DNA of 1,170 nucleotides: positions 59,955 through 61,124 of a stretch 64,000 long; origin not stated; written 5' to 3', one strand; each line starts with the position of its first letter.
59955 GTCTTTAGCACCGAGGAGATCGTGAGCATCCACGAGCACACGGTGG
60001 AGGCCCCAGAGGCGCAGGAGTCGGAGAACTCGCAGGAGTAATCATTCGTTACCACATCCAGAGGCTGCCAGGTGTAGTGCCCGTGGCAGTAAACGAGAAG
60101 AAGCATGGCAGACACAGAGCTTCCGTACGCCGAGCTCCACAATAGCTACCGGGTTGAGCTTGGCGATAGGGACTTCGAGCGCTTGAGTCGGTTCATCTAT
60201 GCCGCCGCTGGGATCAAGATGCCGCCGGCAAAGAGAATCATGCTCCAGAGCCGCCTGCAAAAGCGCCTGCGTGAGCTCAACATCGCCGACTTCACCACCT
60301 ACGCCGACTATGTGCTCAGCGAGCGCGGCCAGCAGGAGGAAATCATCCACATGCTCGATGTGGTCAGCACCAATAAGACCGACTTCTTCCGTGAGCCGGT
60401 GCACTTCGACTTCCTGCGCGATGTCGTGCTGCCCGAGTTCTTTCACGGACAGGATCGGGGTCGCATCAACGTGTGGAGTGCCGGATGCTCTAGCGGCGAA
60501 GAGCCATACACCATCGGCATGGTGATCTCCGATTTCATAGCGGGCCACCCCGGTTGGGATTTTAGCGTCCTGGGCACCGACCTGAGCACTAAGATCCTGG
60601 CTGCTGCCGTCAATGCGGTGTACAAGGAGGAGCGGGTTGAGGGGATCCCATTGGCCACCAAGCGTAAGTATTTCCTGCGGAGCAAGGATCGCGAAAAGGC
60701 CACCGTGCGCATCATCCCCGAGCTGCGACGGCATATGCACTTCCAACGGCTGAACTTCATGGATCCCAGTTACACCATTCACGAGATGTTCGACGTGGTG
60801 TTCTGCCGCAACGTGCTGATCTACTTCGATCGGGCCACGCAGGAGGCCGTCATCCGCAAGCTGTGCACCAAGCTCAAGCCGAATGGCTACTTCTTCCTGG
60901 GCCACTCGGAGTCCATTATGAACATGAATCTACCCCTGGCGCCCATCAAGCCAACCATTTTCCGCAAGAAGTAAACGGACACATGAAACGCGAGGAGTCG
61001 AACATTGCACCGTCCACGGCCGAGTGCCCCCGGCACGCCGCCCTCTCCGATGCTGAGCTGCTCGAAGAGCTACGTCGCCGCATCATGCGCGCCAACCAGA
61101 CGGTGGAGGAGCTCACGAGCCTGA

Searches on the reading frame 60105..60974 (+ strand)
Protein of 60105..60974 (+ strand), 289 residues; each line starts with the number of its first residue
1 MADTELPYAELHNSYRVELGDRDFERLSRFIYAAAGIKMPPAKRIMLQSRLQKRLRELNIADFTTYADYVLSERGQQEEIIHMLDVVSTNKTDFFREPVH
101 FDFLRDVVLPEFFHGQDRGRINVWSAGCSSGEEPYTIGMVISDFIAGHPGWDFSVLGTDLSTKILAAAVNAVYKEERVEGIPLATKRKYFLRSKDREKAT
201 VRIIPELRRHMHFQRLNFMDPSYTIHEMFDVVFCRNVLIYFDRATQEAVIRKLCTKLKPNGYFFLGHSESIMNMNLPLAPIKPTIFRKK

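Call 3: search_protein_families(library=pfam, proteins=[window:60105-60974:+], max_evalue=0.1)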
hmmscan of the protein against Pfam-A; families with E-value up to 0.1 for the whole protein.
window:60105-60974:+ (289 aa): 7 families
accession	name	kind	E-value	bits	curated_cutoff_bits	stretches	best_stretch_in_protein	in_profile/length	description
PF01739.24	CheR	-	3.4e-59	200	27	1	90-276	1-184/195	CheR methyltransferase, SAM binding domain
PF03705.20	CheR_N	-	3.2e-15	56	27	1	23-72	2-51/53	CheR methyltransferase, all-alpha domain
PF08242.18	Methyltransf_12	-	3.2e-05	25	30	1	208-263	45-98/98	Methyltransferase domain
PF08241.18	Methyltransf_11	-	5.6e-05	24.1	21.2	1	212-265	45-95/95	Methyltransferase domain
PF13649.12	Methyltransf_25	-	6.8e-05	23.9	27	1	210-261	47-97/97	Methyltransferase domain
PF13847.12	Methyltransf_31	-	0.00029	21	27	1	211-268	56-112/145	Methyltransferase domain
PF13489.12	Methyltransf_23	-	0.0059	16.8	27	1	215-265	80-116/164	Methyltransferase domain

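Call 58: search_solved_structures(query=window:60105-60974:+, max_evalue=1e-10, show_alignments=2)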
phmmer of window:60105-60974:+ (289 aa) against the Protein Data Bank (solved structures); distinct sequences matched with E-value up to 1e-10: 6.
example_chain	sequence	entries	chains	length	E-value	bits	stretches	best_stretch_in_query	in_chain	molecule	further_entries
1af7_A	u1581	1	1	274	1.9e-49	171.4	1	13-274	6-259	CHEMOTAXIS RECEPTOR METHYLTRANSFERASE CHER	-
1bc5_A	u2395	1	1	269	3.5e-49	170.5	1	15-274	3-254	CHEMOTAXIS RECEPTOR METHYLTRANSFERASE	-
5y4r_A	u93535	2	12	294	8.5e-39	136.5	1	19-274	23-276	Chemotaxis protein methyltransferase 1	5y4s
5xly_A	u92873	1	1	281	1.2e-38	136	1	21-274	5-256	Chemotaxis protein methyltransferase 1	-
5xlx_A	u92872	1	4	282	1.2e-38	136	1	21-274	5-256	Chemotaxis protein methyltransferase 1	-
5ftw_A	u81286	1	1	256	2.5e-33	118.5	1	48-282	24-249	CHEMOTAXIS PROTEIN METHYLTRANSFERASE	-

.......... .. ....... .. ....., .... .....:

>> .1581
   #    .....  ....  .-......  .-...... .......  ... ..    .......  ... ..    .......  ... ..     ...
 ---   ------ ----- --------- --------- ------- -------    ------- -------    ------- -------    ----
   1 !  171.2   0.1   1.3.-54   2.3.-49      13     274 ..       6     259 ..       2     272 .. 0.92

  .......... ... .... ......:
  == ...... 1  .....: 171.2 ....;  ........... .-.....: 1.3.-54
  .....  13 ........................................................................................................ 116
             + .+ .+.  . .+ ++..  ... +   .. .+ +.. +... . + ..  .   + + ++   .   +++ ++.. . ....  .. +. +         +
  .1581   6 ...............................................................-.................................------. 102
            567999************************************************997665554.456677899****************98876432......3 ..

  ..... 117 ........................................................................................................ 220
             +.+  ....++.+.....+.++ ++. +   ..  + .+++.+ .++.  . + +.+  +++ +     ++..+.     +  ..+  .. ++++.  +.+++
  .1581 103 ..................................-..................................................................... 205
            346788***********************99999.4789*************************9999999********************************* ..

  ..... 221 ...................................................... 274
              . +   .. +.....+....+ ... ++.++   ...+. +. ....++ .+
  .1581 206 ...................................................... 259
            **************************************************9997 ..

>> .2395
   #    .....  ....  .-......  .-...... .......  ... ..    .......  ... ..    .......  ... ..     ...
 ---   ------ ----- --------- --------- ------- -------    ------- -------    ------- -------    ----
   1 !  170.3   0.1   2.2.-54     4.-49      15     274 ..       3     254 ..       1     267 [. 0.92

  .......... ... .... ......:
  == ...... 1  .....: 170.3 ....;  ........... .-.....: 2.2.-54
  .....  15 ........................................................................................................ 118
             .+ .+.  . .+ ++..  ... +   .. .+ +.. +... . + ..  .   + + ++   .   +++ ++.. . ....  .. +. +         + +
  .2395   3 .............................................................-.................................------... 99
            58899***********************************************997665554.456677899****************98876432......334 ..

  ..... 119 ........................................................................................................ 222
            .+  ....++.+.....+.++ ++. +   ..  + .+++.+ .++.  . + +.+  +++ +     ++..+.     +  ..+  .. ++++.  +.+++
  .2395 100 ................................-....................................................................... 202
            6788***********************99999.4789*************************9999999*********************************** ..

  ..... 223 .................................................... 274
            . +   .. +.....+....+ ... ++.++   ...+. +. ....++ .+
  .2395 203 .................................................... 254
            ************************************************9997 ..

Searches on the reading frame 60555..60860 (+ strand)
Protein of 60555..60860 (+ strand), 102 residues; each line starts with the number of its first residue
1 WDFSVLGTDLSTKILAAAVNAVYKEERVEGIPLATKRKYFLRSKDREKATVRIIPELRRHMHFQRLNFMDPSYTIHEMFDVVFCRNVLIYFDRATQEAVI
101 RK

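Call 73: search_solved_structures(query=window:60555-60860:+, max_evalue=0.001, show_alignments=5)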
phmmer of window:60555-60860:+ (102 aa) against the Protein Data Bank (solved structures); distinct sequences matched with E-value up to 0.001: 6.
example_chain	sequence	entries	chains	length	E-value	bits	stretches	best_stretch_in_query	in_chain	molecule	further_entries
1bc5_A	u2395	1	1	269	1.2e-16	63.8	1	4-102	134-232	CHEMOTAXIS RECEPTOR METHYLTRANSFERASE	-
1af7_A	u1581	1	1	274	1.3e-16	63.8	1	4-102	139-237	CHEMOTAXIS RECEPTOR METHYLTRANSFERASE CHER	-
5ftw_A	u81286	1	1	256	6.9e-12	48.6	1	3-99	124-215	CHEMOTAXIS PROTEIN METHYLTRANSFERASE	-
5xly_A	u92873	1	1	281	9.4e-09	38.6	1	5-97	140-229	Chemotaxis protein methyltransferase 1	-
5xlx_A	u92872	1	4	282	9.5e-09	38.6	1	5-97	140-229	Chemotaxis protein methyltransferase 1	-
5y4r_A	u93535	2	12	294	1.1e-08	38.4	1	5-97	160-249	Chemotaxis protein methyltransferase 1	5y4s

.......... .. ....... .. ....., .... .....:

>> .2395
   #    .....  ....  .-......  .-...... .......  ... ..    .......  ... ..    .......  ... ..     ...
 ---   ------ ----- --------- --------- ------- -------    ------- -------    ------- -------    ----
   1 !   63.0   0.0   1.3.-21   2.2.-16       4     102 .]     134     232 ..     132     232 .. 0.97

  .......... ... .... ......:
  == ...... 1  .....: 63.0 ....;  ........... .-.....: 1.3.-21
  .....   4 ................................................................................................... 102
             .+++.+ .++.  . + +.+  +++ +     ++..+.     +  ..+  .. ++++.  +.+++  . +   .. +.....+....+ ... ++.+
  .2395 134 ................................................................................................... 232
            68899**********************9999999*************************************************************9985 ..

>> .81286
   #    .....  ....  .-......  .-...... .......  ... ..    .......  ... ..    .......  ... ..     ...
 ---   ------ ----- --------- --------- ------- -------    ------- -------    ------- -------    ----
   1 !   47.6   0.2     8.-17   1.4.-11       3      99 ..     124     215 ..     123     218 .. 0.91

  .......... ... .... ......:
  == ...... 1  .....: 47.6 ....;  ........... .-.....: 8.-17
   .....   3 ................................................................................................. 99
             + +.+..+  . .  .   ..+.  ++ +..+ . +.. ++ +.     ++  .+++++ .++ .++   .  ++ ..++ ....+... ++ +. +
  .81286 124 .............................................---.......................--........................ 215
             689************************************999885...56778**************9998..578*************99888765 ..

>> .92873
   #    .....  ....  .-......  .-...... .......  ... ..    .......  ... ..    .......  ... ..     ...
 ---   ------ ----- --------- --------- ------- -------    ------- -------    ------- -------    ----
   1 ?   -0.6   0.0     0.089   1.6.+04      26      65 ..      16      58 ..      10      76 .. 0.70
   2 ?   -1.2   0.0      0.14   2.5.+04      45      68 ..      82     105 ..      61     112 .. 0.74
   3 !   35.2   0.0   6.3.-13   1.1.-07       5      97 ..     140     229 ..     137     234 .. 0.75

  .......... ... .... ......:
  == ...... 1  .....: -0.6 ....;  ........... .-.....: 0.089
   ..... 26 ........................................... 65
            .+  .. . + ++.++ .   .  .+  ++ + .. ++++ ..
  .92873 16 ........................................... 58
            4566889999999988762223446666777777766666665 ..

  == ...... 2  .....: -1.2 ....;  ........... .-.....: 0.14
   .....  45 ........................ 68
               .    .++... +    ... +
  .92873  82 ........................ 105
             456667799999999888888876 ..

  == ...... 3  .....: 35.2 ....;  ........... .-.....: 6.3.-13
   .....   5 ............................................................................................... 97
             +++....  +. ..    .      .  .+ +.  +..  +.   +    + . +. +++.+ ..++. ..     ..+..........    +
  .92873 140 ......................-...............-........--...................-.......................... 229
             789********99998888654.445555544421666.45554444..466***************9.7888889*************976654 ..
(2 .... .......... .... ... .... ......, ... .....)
